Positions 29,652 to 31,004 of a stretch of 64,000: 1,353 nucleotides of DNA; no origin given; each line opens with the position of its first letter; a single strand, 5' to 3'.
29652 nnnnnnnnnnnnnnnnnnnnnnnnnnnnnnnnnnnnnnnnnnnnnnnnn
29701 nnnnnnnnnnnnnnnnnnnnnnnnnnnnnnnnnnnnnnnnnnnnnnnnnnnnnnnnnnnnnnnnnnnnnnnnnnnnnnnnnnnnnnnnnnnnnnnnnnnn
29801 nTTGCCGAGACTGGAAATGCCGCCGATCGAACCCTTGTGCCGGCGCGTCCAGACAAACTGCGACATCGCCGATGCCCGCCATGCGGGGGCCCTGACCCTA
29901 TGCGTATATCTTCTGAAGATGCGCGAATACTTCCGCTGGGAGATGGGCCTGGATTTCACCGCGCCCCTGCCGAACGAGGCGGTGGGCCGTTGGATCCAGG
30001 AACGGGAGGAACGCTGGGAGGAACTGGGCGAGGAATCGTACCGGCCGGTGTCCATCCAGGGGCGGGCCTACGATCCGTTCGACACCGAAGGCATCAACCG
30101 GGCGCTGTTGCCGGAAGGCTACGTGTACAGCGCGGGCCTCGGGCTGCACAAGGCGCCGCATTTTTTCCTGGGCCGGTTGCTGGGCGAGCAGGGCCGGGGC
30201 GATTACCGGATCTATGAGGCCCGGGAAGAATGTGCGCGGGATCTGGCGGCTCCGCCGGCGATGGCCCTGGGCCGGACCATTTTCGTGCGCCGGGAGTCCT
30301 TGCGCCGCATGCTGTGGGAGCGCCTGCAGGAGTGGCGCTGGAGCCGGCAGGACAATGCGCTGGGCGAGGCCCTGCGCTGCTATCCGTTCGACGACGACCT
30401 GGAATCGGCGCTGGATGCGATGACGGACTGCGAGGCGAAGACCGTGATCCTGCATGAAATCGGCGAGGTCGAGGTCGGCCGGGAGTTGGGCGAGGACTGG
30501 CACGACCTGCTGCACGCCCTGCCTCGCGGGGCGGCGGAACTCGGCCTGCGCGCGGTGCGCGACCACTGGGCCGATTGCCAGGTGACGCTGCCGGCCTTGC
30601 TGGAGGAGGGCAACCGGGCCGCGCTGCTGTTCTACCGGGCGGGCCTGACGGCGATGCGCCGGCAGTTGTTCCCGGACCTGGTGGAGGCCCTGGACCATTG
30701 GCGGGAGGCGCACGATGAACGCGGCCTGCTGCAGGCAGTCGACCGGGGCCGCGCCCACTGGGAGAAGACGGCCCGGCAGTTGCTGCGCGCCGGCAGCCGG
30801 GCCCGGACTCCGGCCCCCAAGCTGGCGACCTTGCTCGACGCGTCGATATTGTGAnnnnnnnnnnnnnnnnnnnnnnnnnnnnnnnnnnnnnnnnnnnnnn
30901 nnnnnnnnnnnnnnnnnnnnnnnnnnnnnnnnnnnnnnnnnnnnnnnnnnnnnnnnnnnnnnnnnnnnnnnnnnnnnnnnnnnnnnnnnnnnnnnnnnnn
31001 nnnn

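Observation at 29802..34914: Uncharacterised trio (350-aa hypothetical, 2OG-Fe(II) oxygenase, YiiX-like permuted papain-fold protein) translationally coupled to fadE-fadA-fadB-fadD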

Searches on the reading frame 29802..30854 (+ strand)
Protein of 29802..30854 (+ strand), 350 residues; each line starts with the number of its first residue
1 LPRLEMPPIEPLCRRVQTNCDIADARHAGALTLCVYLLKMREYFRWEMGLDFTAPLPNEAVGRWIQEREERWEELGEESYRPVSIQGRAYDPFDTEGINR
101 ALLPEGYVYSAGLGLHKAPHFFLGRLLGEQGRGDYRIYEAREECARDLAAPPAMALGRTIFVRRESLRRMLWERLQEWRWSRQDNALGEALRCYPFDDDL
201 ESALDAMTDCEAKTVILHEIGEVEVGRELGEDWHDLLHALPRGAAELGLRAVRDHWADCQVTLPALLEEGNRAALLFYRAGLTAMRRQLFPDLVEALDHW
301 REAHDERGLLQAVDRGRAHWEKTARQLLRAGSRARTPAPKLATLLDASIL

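Call 3: search_protein_families(library=pfam, proteins=[window:29802-30854:+], max_evalue=0.01)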
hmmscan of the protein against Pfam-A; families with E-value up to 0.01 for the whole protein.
window:29802-30854:+ (350 aa): 2 families
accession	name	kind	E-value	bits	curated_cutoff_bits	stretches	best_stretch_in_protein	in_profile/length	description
PF21740.2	DUF6866_C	-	6.8e-62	208.9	27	1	168-334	1-167/182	Family of unknown function (DUF6866) C-terminal domain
PF21739.2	DUF6866_N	-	1.2e-60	204.1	27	1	12-163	2-153/153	Family of unknown function (DUF6866) N-terminal domain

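Call 5: search_protein_families(library=ncbifam, proteins=[window:29802-30854:+], max_evalue=0.01)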
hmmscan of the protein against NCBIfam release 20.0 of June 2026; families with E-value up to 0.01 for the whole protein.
window:29802-30854:+ (350 aa): 1 family
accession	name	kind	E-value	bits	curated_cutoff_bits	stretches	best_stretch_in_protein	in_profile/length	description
NF045620.1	Sfum_1244_fam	hypoth_equivalog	2.4e-132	441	150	1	10-334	2-326/339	Sfum_1244 family protein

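Call 7: find_homologous_proteins(query=window:29802-30854:+)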
Query window:29802-30854:+ (350 aa): 1808 proteins with E <= 0.001 among 8000 candidates; the best 120 are listed.
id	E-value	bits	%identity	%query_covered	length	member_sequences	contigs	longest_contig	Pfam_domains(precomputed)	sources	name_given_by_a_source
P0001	6.8e-233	790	100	99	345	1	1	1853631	PF21740.3,PF21739.3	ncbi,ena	-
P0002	2.1e-205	700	87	99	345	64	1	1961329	PF21740.3,PF21739.3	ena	-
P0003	2.7e-204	696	86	99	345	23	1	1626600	PF21740.3,PF21739.3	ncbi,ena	-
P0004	2.4e-203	693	86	99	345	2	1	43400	PF21740.3,PF21739.3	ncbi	-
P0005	1.7e-200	684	86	99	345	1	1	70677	PF21740.3,PF21739.3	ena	-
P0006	3.6e-200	682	85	99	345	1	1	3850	PF21740.3,PF21739.3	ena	-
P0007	9.8e-196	668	84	99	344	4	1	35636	PF21740.3,PF21739.3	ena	-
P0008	9.0e-186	635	80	99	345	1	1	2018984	PF21740.3,PF21739.3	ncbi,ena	-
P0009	4.5e-179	613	77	98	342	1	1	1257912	PF21740.3,PF21739.3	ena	-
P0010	1.6e-172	592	84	86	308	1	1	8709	PF21740.3,PF21739.3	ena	-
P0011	2.1e-165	568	73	98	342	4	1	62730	PF21740.3,PF21739.3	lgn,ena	-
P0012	1.6e-160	552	71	97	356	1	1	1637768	PF21740.3,PF21739.3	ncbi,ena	-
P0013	3.4e-160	551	70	99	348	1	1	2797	PF21740.3,PF21739.3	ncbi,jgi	-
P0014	1.5e-157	542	69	99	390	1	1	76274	PF21740.3,PF21739.3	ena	-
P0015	5.3e-156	537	70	97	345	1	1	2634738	PF21740.3,PF21739.3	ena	-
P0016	1.3e-155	536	68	99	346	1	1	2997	PF21740.3,PF21739.3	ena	-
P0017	1.3e-155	536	69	99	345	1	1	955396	PF21740.3,PF21739.3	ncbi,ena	-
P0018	3.1e-153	528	71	93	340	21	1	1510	PF21740.3,PF21739.3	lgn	-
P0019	2.7e-138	479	66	91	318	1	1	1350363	PF21740.3,PF21739.3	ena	-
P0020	9.5e-122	424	61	92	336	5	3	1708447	PF21740.3,PF21739.3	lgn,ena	-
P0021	5.1e-118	412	58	92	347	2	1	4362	PF21740.3,PF21739.3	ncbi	-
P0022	1.0e-114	401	54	97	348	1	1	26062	PF21740.3,PF21739.3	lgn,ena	-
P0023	2.0e-114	400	54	91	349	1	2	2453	PF21740.3,PF21739.3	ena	-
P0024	3.3e-114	400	54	97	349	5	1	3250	PF21740.3,PF21739.3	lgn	-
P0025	3.3e-114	400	53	97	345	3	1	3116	PF21740.3,PF21739.3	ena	-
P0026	5.2e-114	399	51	95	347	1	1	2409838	PF21740.3,PF21739.3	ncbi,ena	-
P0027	8.2e-114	398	52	100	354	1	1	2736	PF21740.3,PF21739.3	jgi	jgi:hypothetical protein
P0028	1.9e-112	394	53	97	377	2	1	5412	PF21740.3,PF21739.3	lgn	-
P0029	2.9e-112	393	52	93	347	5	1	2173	PF21740.3,PF21739.3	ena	-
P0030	2.9e-112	393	51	99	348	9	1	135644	PF21740.3,PF21739.3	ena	-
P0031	4.3e-112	393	52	95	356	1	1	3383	PF21740.3,PF21739.3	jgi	jgi:hypothetical protein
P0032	4.5e-112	393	53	98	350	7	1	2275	PF21740.3,PF21739.3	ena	-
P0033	5.5e-112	392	53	91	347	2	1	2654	PF21740.3,PF21739.3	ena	-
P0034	6.1e-112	392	51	97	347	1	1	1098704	PF21740.3,PF21739.3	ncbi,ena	-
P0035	7.8e-112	392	51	97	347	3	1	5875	PF21740.3,PF21739.3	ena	-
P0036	8.3e-112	392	53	98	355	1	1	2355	PF21740.3,PF21739.3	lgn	-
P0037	8.8e-112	392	50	97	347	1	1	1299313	PF21740.3,PF21739.3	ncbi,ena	-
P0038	1.8e-111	391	52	97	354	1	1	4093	PF21740.3,PF21739.3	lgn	-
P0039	2.0e-111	391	58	92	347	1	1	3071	PF21740.3,PF21739.3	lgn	-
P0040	2.4e-111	390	52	100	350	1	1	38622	PF21740.3,PF21739.3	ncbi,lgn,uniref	ncbi:hypothetical protein MNBD_GAMMA13-1445 [hydrothermal vent metagenome]|uniref:Uncharacterized pr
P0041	3.2e-111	390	49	97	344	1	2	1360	PF21740.3,PF21739.3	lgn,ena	-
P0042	3.4e-111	390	56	91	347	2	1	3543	PF21740.3,PF21739.3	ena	-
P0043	5.6e-111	389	48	99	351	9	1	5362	PF21740.3,PF21739.3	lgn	-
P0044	6.0e-111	389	55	96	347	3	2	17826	PF21740.3,PF21739.3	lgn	-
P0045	7.1e-111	389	51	97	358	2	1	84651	PF21740.3,PF21739.3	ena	-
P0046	1.2e-110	388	54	93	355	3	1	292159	PF21740.3,PF21739.3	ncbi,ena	-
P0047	1.4e-110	388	58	89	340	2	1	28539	PF21740.3,PF21739.3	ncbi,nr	ncbi:MAG TPA: hypothetical protein ENK05_14175 [Gammaproteobacteria bacterium]|nr:hypothetical prote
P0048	1.9e-110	387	51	97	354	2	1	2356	PF21740.3,PF21739.3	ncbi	-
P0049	2.2e-110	387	57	91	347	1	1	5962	PF21740.3,PF21739.3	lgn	-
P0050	2.3e-110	387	59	92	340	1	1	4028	PF21740.3,PF21739.3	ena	-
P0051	2.5e-110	387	50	99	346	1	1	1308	PF21740.3,PF21739.3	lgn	-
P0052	3.3e-110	387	51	94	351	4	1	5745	PF21740.3,PF21739.3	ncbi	-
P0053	5.3e-110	386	53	97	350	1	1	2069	PF21740.3,PF21739.3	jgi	jgi:hypothetical protein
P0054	5.4e-110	386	54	96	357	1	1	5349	PF21740.3,PF21739.3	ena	-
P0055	1.0e-109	385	50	97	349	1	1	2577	PF21740.3,PF21739.3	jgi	-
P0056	1.1e-109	385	51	97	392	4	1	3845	PF21740.3,PF21739.3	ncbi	-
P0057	1.1e-109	385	52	91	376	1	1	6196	PF21740.3,PF21739.3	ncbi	-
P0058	3.0e-109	383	55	92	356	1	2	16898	PF21740.3,PF21739.3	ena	-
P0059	3.3e-109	383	52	98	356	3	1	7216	PF21740.3,PF21739.3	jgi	jgi:hypothetical protein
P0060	3.3e-109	383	53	98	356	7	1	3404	PF21740.3,PF21739.3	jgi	jgi:hypothetical protein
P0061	3.4e-109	383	53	93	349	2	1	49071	PF21740.3,PF21739.3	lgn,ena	-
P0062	3.9e-109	383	53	91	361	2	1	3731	PF21740.3,PF21739.3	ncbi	-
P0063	4.7e-109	383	50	97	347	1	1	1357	PF21740.3,PF21739.3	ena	-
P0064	5.0e-109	383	54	97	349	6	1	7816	PF21740.3,PF21739.3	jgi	jgi:hypothetical protein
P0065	5.5e-109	382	57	91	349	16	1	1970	PF21740.3,PF21739.3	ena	-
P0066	6.0e-109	382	50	95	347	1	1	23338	PF21740.3,PF21739.3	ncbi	-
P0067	8.3e-109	382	51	97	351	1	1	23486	PF21740.3,PF21739.3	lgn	-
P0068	1.2e-108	381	55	89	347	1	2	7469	PF21740.3,PF21739.3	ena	-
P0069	1.3e-108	381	50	98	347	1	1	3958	PF21740.3,PF21739.3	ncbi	-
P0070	1.3e-108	381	55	93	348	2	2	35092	PF21740.3,PF21739.3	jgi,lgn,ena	-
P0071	1.4e-108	381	52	97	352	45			PF21740.3,PF21739.3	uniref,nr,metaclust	uniref:Uncharacterized protein n=1 Tax=uncultured bacterium ws172H5 TaxID=1131829 RepID=I1X4W4_9BACT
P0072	1.6e-108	381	51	98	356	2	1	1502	PF21740.3,PF21739.3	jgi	jgi:hypothetical protein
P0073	1.7e-108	381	52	98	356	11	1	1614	PF21740.3,PF21739.3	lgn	-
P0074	1.9e-108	381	54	93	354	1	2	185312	PF21740.3,PF21739.3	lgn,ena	-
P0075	2.2e-108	381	50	99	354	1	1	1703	PF21740.3,PF21739.3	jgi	jgi:hypothetical protein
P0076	2.3e-108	380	52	98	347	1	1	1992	PF21740.3,PF21739.3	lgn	-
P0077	2.5e-108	380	55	91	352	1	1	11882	PF21740.3,PF21739.3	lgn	-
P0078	2.5e-108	380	53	95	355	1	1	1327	PF21740.3,PF21739.3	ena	-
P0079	2.7e-108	380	56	91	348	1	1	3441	PF21740.3,PF21739.3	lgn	-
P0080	2.9e-108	380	51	96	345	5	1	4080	PF21740.3,PF21739.3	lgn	-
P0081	3.2e-108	380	53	97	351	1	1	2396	PF21740.3,PF21739.3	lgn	-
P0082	3.3e-108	380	51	100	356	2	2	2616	PF21740.3,PF21739.3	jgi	jgi:Family of unknown function (DUF6866) C-terminal domain/Family of unknown function (DUF6866) N-te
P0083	3.3e-108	380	50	98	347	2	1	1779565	PF21740.3,PF21739.3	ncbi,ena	-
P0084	3.7e-108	380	55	91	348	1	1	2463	PF21740.3,PF21739.3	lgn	-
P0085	3.8e-108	380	52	97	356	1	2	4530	PF21740.3,PF21739.3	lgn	-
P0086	4.8e-108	379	52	96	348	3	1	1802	PF21740.3,PF21739.3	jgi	jgi:hypothetical protein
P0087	5.0e-108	379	52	97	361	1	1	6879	PF21740.3,PF21739.3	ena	-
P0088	5.4e-108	379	53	98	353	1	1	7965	PF21740.3,PF21739.3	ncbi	-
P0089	5.4e-108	379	51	93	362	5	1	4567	PF21740.3,PF21739.3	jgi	-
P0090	5.6e-108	379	50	97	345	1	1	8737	PF21740.3,PF21739.3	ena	-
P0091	6.2e-108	379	53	91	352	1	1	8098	PF21740.3,PF21739.3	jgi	jgi:hypothetical protein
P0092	7.5e-108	379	53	90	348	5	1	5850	PF21740.3,PF21739.3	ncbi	ncbi:MAG: Sfum_1244 family protein [Gammaproteobacteria bacterium]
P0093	8.0e-108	379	51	91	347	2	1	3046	PF21740.3,PF21739.3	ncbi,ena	-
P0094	9.2e-108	378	49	97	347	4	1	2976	PF21740.3,PF21739.3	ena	-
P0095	9.5e-108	378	50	95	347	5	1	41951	PF21740.3,PF21739.3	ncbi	-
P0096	1.3e-107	378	49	97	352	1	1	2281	PF21740.3,PF21739.3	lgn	-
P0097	1.4e-107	378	54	98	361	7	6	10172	PF21740.3,PF21739.3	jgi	jgi:hypothetical protein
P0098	1.5e-107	378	55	91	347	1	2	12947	PF21740.3,PF21739.3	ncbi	-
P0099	1.5e-107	378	49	99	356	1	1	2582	PF21740.3,PF21739.3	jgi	jgi:hypothetical protein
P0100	1.6e-107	378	51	98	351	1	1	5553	PF21740.3,PF21739.3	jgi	jgi:hypothetical protein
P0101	1.8e-107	378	50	94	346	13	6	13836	PF21740.3,PF21739.3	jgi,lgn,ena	jgi:hypothetical protein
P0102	1.8e-107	378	50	98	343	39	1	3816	PF21740.3,PF21739.3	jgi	-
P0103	1.8e-107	377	49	97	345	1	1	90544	PF21740.3,PF21739.3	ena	-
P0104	2.0e-107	377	52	93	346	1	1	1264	PF21740.3,PF21739.3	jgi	jgi:hypothetical protein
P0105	2.0e-107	377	51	91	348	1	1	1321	PF21740.3,PF21739.3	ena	-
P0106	2.1e-107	377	51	97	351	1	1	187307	PF21740.3,PF21739.3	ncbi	-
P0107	2.1e-107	377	52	97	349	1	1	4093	PF21740.3,PF21739.3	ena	-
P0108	2.2e-107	377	54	92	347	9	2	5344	PF21740.3,PF21739.3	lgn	-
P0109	2.3e-107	377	51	97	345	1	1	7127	PF21740.3,PF21739.3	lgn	-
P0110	2.5e-107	377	51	91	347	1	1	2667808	PF21740.3,PF21739.3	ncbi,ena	-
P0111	2.6e-107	377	54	91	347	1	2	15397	PF21740.3,PF21739.3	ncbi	-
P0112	2.7e-107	377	49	97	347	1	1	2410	PF21740.3,PF21739.3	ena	-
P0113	2.8e-107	377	49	98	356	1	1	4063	PF21740.3,PF21739.3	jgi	jgi:hypothetical protein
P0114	2.8e-107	377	52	96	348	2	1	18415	PF21740.3,PF21739.3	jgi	jgi:hypothetical protein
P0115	2.9e-107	377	52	98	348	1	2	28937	PF21740.3,PF21739.3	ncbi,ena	-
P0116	3.9e-107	376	51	96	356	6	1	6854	PF21740.3,PF21739.3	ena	-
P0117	4.1e-107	376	53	93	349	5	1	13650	PF21740.3,PF21739.3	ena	-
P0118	4.5e-107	376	51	99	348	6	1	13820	PF21740.3,PF21739.3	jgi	jgi:hypothetical protein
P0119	4.7e-107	376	51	94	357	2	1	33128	PF21740.3,PF21739.3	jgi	jgi:hypothetical protein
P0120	5.6e-107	376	52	98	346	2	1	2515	PF21740.3,PF21739.3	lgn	-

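Call 10: find_related_loci(query=A1, collection=genome_contigs, flank=10000)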
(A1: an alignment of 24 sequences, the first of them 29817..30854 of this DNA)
Query A1 (345 aa) in genome_contigs; peptide patterns used: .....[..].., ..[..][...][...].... (x = any residue, [..] = any of these).
599 stretches matched a pattern (row limit reached: there are more); 583 encode a relative of the query (tblastn E <= 1e-3); the best 80 are kept; 80 distinct loci.
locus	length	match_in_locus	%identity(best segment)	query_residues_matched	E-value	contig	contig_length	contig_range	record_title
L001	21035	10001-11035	90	1-345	0e+0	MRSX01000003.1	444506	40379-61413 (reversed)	MAG: Candidatus Porisulfidus sp. TsSOB lac_sponge_s2o1_TsSOB_curated_scaffold_2, whole genome shotgun sequence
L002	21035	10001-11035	90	1-345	0e+0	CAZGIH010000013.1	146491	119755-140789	MAG TPA_asm: uncultured Chromatiales bacterium isolate SRP338948_co1_43 genome assembly, contig: k141_320683, whole geno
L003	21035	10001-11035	89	1-345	0e+0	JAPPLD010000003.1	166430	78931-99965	MAG: Gammaproteobacteria bacterium isolate RHO3_bin_14 NODE_189_length_166430_cov_101.129064, whole genome shotgun seque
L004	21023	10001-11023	87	1-341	0e+0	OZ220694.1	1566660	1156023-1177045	MAG: uncultured candidatus Porisulfidus sp. isolate d7aced61-d1d5-4481-893f-ca77f0084939 genome assembly, chromosome: 1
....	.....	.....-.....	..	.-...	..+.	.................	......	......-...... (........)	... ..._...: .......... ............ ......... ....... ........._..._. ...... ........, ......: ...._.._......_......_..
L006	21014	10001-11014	87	1-338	0e+0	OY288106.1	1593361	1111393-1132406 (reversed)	MAG: uncultured candidatus Porisulfidus sp. isolate caeacd0d-8b14-42db-aaa0-72ba3dde193c genome assembly, chromosome: 1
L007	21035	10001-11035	89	1-345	0e+0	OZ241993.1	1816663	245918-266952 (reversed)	MAG: uncultured candidatus Porisulfidus sp. isolate ba64636f-2cd1-4e9a-8eaa-ecd0b0529e97 genome assembly, chromosome: 1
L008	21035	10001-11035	80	1-345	0e+0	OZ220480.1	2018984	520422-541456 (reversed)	MAG: uncultured candidatus Porisulfidus sp. isolate 164bb96d-58d1-42e1-9c94-80d65ec326bd genome assembly, chromosome: 1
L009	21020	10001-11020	71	6-345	3e-161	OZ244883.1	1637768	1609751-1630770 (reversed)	MAG: uncultured candidatus Porisulfidus sp. isolate db3b2cb4-51bc-49ba-a387-c7fd0bb1654f genome assembly, chromosome: 1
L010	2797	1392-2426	70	1-345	2e-170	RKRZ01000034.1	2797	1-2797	MAG: Gammaproteobacteria bacterium isolate PNGco_C_binVS27 scaffold_12495, whole genome shotgun sequence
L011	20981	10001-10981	74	7-333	1e-158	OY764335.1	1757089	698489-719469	MAG: uncultured candidatus Porisulfidus sp. isolate 93d2c08f-77fa-417a-97c6-1065e5bfdc34 genome assembly, chromosome: 1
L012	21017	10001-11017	70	7-345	8e-155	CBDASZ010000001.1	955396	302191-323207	MAG: uncultured candidatus Porisulfidus sp. isolate 28541f5e-cf0a-4b99-8747-a7e3b68ee9e6 genome assembly, contig: contig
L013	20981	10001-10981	70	1-327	6e-152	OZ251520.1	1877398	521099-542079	MAG: uncultured candidatus Porisulfidus sp. isolate 7120165e-f957-427c-95f2-98bd3957b385 genome assembly, chromosome: 1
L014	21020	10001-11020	51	7-345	1e-117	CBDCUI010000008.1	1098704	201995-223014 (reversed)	MAG: Gammaproteobacteria bacterium isolate 743376f1-14b3-4e29-811e-3c2fa12b1d83 genome assembly, contig: contig_8, whole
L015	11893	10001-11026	54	5-345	1e-117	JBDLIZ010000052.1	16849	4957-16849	MAG: Pseudomonadota bacterium isolate MAG064 MAG064_52, whole genome shotgun sequence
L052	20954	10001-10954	55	7-323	1e-109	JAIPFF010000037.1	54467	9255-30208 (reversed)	MAG: Thiohalocapsa sp. isolate Tobar13.5m-G37 Tobar13-5m-C665, whole genome shotgun sequence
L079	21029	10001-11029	49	4-345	7e-108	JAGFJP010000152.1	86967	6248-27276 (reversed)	MAG: Thiogranum sp. isolate mag.26 k127_3274578, whole genome shotgun sequence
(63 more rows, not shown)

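Call 13: find_encoding_contigs(protein=P0034, flank=10000, max_places=2)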
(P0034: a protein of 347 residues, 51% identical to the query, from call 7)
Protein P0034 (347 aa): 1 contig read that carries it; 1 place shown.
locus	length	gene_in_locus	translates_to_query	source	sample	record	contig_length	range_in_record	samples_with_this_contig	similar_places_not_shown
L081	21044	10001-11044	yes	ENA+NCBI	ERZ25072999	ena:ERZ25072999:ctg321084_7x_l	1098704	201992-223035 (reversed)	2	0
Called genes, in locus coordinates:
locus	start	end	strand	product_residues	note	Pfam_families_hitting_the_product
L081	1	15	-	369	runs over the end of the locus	-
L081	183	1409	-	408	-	PF13203:DUF2201_N, PF09967:DUF2201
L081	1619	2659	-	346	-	PF00004:AAA, PF07728:AAA_5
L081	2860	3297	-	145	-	-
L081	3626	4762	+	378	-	PF02885:Glycos_trans_3N, PF00591:Glycos_transf_3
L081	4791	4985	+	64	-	-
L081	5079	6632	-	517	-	-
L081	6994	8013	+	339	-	PF13469:Sulfotransfer_3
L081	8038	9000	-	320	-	PF03706:LPG_synthase_TM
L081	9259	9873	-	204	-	-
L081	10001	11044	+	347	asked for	PF21739:DUF6866_N, PF21740:DUF6866_C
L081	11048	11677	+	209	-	PF13640:2OG-FeII_Oxy_3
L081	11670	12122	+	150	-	PF00583:Acetyltransf_1, PF13673:Acetyltransf_10, PF13508:Acetyltransf_7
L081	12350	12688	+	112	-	PF04358:DsrC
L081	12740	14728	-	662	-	PF14691:Fer4_20, PF00037:Fer4 (faint), PF01266:DAO (weak), PF07992:Pyr_redox_2, PF13450:NAD_binding_8, PF12838:Fer4_7 (weak), PF14697:Fer4_21, PF13187:Fer4_9 (weak), +4 more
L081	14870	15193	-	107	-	-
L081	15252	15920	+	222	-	PF13640:2OG-FeII_Oxy_3, PF18331:PKHD_C (weak)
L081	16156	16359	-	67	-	-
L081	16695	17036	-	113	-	PF04358:DsrC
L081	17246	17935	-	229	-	PF09559:Cas6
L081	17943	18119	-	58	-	-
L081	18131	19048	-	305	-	PF02668:TauD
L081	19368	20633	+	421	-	PF03460:NIR_SIR_ferr, PF01077:NIR_SIR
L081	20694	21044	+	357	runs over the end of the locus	PF03460:NIR_SIR_ferr, PF01077:NIR_SIR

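Call 14: find_encoding_contigs(protein=P0106, flank=10000, max_places=2)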
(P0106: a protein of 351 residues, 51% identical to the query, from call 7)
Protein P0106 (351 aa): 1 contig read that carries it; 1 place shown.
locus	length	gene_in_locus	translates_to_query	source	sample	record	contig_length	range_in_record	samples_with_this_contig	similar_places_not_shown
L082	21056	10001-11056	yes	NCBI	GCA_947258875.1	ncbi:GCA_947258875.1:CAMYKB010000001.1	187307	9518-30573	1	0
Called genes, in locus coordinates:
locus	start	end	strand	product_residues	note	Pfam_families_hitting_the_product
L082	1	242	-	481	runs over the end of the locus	PF07992:Pyr_redox_2 (faint), PF13241:NAD_binding_7, PF14824:Sirohm_synth_M, PF10414:CysG_dimeriser, PF00590:TP_methylase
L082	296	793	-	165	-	-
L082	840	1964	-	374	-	-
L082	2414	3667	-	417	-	PF13203:DUF2201_N, PF09967:DUF2201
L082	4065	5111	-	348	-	PF00004:AAA, PF07728:AAA_5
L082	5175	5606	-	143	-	-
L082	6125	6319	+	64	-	-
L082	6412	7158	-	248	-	PF00106:adh_short, PF08659:KR, PF23441:SDR (weak), PF13561:adh_short_C2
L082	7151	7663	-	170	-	PF04403:PqiA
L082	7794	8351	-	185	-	PF00300:His_Phos_1 (weak)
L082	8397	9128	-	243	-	-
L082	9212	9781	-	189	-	-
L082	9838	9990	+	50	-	-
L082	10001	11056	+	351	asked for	PF21739:DUF6866_N, PF21740:DUF6866_C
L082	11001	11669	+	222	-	PF13640:2OG-FeII_Oxy_3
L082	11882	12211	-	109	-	-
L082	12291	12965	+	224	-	PF13640:2OG-FeII_Oxy_3, PF18331:PKHD_C (faint)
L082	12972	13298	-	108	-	PF01521:Fe-S_biosyn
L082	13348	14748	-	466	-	PF01656:CbiA, PF13500:AAA_26, PF07685:GATase_3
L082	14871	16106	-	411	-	PF03916:NrfD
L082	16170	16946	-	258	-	PF13187:Fer4_9 (faint), PF12797:Fer4_2 (faint), PF13237:Fer4_10 (faint), PF12838:Fer4_7 (weak), PF13247:Fer4_11, PF00037:Fer4 (weak), PF12837:Fer4_6 (weak)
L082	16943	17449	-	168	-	-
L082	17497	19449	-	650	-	-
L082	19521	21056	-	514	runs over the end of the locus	PF13187:Fer4_9 (faint), PF13183:Fer4_8, PF13534:Fer4_17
